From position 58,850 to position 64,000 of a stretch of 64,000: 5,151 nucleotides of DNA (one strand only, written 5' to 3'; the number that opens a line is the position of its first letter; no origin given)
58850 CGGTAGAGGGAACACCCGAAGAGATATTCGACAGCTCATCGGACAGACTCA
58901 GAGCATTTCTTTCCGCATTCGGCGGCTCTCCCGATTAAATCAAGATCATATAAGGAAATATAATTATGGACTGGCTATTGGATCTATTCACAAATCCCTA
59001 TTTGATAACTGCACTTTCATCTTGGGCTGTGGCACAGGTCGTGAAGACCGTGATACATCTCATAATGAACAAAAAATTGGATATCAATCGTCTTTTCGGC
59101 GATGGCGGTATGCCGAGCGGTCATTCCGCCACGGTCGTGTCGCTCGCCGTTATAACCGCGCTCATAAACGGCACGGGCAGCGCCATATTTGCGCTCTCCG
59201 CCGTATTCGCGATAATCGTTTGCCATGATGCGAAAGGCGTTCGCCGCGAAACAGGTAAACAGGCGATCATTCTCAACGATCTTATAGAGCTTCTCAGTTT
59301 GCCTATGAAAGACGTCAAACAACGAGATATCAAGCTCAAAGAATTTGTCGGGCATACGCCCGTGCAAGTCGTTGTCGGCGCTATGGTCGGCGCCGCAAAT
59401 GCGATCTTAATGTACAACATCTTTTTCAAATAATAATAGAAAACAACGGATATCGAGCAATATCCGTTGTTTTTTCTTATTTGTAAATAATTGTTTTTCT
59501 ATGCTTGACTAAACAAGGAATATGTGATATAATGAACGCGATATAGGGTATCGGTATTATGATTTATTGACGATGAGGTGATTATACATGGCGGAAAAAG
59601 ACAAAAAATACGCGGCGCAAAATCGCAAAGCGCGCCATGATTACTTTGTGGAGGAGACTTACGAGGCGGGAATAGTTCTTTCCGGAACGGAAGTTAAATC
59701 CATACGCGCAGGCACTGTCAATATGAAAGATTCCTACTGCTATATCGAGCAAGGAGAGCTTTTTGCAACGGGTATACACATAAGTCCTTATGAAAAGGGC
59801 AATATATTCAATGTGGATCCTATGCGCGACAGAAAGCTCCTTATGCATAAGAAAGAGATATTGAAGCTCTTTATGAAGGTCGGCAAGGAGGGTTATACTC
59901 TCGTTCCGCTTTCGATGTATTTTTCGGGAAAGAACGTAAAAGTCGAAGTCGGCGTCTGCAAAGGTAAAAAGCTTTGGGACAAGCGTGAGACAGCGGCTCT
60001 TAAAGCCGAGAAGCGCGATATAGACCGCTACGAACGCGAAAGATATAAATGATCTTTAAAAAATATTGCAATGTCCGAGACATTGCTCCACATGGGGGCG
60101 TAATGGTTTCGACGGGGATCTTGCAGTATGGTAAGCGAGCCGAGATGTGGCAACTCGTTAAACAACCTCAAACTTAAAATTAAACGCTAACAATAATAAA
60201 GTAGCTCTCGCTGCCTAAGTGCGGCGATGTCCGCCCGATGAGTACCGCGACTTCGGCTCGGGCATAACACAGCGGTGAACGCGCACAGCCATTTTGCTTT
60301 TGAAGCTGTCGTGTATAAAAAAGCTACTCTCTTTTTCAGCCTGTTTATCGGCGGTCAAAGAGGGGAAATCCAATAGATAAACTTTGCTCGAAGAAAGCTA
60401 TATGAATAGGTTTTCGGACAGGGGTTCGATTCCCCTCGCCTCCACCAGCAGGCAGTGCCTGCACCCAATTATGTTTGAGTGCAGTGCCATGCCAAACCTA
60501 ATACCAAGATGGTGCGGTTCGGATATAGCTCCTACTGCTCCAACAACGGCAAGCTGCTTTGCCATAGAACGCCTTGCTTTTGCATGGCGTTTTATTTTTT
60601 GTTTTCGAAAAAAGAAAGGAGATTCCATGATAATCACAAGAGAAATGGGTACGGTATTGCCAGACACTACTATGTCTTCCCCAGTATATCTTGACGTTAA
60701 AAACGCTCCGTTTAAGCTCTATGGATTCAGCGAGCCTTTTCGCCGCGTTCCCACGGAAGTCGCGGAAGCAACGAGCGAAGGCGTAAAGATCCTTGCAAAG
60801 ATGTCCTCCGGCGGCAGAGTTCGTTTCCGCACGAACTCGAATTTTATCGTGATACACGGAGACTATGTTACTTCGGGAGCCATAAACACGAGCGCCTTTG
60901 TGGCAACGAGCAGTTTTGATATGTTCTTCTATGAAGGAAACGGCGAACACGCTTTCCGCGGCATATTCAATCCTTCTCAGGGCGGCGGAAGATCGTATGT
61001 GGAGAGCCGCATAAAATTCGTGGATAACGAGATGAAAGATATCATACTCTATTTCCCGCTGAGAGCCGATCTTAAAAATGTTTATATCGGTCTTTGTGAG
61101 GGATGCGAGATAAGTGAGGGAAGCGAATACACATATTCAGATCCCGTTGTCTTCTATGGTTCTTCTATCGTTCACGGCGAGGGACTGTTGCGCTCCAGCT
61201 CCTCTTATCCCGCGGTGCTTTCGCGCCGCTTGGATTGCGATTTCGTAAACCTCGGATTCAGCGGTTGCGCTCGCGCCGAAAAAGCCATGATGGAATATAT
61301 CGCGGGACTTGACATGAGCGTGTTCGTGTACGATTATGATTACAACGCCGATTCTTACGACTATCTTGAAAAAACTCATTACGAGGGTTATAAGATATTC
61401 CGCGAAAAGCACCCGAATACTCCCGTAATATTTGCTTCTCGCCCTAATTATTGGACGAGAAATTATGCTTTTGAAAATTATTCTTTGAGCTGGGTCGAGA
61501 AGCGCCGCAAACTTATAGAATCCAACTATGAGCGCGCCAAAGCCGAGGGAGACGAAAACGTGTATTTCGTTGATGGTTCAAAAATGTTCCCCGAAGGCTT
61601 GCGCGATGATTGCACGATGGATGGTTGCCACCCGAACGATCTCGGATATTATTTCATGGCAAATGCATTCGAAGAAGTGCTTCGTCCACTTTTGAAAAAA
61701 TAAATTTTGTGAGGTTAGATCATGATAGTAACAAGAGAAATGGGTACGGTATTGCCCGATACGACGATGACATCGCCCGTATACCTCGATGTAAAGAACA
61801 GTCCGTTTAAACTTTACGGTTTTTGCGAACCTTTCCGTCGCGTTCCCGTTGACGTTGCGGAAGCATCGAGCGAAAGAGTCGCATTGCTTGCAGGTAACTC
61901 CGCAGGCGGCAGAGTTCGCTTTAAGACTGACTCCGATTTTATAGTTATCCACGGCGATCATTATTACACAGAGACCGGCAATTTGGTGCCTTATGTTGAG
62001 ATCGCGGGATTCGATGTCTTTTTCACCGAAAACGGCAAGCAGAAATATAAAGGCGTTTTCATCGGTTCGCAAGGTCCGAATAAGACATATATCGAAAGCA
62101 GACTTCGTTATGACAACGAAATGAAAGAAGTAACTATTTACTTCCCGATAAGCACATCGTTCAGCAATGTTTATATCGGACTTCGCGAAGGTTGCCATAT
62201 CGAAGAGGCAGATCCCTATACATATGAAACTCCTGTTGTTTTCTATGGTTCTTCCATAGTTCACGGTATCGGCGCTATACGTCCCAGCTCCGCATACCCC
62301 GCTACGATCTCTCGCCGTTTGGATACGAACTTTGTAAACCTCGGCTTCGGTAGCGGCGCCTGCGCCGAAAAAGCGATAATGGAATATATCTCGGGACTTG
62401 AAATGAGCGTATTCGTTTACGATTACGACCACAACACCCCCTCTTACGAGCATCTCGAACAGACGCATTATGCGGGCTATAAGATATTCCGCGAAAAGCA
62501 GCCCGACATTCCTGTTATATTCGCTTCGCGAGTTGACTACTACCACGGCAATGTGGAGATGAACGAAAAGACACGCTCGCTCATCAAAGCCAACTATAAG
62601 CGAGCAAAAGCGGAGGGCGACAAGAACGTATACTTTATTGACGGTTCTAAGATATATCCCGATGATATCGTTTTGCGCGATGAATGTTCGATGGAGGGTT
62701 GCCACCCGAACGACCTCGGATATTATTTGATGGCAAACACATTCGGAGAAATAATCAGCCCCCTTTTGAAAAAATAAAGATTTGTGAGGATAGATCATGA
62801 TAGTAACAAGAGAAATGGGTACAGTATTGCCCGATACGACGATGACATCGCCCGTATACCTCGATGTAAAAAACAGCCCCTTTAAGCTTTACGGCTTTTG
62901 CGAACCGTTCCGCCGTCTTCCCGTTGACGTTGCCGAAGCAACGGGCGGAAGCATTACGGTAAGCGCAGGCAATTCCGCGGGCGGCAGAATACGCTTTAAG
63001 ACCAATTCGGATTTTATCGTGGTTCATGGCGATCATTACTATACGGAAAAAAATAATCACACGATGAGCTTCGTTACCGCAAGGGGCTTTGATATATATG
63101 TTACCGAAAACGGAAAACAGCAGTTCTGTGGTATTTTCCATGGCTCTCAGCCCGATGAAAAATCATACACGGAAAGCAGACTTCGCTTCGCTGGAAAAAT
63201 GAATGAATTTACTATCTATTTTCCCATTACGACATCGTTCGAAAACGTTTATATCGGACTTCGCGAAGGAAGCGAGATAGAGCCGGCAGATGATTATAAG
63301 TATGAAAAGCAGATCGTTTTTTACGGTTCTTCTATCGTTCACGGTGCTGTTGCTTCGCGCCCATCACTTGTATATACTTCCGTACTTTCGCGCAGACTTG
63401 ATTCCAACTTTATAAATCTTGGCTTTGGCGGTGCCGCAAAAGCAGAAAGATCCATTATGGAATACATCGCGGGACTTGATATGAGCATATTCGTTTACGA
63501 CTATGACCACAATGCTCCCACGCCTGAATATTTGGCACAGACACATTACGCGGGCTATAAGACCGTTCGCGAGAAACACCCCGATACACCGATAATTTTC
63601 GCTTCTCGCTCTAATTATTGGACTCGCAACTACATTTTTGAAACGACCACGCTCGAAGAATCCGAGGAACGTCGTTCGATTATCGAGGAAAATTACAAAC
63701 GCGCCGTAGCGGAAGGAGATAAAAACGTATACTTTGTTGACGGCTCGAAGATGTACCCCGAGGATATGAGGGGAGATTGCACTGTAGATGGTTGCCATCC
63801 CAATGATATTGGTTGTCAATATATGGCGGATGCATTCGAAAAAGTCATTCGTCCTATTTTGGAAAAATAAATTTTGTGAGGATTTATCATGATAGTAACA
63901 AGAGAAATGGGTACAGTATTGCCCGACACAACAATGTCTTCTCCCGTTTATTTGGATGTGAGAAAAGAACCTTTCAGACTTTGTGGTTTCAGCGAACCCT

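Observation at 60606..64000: Head-to-tail array of at least four diverged SGNH-hydrolase paralogues starting right after ssrA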

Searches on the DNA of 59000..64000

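Call 6: search_rna_families(source=window, start=59000, end=64000, threshold=evalue, max_evalue=1)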
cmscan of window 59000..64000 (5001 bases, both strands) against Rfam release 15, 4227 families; matches with E-value up to 1: 3.
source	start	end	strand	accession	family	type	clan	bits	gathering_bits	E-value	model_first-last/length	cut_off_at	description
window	60094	60447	+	RF00023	tmRNA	Gene;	CL00001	185.8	47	3.1e-75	1-374/374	no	transfer-messenger RNA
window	59948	60218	+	RF04321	tmRNA_permuted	Gene;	-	39.8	47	1.3e-05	1-213/213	no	permuted transfer-messenger RNA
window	59429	59482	-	RF03790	MIR8008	Gene; miRNA;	-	22.5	66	0.39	1-55/55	no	MIR8008 microRNA precursor family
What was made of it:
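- Tried and rejected: The sub-threshold 'tmRNA_permuted' hit overlaps the real tmRNA, and I treat it as an echo of it (call 6).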

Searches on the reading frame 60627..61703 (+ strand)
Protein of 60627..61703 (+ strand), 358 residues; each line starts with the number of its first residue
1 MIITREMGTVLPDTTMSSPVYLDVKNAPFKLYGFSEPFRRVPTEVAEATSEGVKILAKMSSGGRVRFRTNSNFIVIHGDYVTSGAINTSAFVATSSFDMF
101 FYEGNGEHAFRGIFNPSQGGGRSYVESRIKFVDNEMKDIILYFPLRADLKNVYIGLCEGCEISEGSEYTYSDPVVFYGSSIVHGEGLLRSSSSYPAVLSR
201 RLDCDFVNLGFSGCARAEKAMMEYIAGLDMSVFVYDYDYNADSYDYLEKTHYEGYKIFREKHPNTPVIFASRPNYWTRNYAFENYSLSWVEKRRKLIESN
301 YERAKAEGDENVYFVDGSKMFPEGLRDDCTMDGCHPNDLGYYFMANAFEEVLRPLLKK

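Call 4: search_protein_families(library=pfam, proteins=[window:60627-61703:+], max_evalue=1)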
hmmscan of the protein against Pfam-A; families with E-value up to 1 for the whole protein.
window:60627-61703:+ (358 aa): 4 families
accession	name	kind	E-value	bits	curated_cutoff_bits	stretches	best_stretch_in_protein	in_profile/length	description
PF14606.12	Lipase_GDSL_3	-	7.2e-36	124.6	27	1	173-353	3-178/178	GDSL-like Lipase/Acylhydrolase family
PF14607.12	GxDLY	-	3.8e-17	62.9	27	1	21-160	3-144/146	N-terminus of Esterase_SGNH_hydro-type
PF13472.12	Lipase_GDSL_2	-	2.1e-08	35.3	32.9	1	176-341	1-176/178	GDSL-like Lipase/Acylhydrolase family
PF00657.28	Lipase_GDSL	-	0.0039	17.8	23.6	1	292-348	147-208/208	GDSL-like Lipase/Acylhydrolase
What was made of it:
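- Pfam GxDLY and Lipase_GDSL_3 score well above their cutoffs (call 4).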

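Call 5: search_protein_families(library=ncbifam, proteins=[window:60627-61703:+], max_evalue=1)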
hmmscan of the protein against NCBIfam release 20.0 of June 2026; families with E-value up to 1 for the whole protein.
window:60627-61703:+ (358 aa): 0 families
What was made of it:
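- Tried and rejected: NCBIfam gave no family for the three proteins (call 5).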

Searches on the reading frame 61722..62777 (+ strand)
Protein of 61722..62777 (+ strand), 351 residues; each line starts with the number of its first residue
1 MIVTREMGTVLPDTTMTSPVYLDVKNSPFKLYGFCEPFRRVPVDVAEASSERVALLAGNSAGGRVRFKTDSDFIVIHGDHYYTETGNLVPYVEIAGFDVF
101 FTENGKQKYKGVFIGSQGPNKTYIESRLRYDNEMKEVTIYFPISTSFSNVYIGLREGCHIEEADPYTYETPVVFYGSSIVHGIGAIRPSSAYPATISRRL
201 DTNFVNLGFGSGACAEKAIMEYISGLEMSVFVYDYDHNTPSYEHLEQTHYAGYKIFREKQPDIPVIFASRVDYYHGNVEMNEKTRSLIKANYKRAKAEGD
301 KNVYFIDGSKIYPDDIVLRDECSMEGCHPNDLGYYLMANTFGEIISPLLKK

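Call 4: search_protein_families(library=pfam, proteins=[window:61722-62777:+], max_evalue=1)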
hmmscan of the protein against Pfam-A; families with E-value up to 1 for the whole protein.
window:61722-62777:+ (351 aa): 5 families
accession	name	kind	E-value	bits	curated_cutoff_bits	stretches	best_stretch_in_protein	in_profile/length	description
PF14606.12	Lipase_GDSL_3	-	8.2e-30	104.8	27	1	170-345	2-177/178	GDSL-like Lipase/Acylhydrolase family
PF14607.12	GxDLY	-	9.2e-17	61.6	27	1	21-159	3-145/146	N-terminus of Esterase_SGNH_hydro-type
PF13472.12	Lipase_GDSL_2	-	9e-06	26.7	32.9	1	254-334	94-176/178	GDSL-like Lipase/Acylhydrolase family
PF19309.4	Frem_N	-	0.16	12.1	27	1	75-143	38-99/207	Frem protein N-terminal domain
PF22160.1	PSMA-like_C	-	0.16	11.9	26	1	218-300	158-241/243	Maltose-forming alpha-amylase-like, C-terminal domain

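Call 5: search_protein_families(library=ncbifam, proteins=[window:61722-62777:+], max_evalue=1)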
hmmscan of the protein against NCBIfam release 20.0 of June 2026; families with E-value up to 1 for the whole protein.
window:61722-62777:+ (351 aa): 0 families
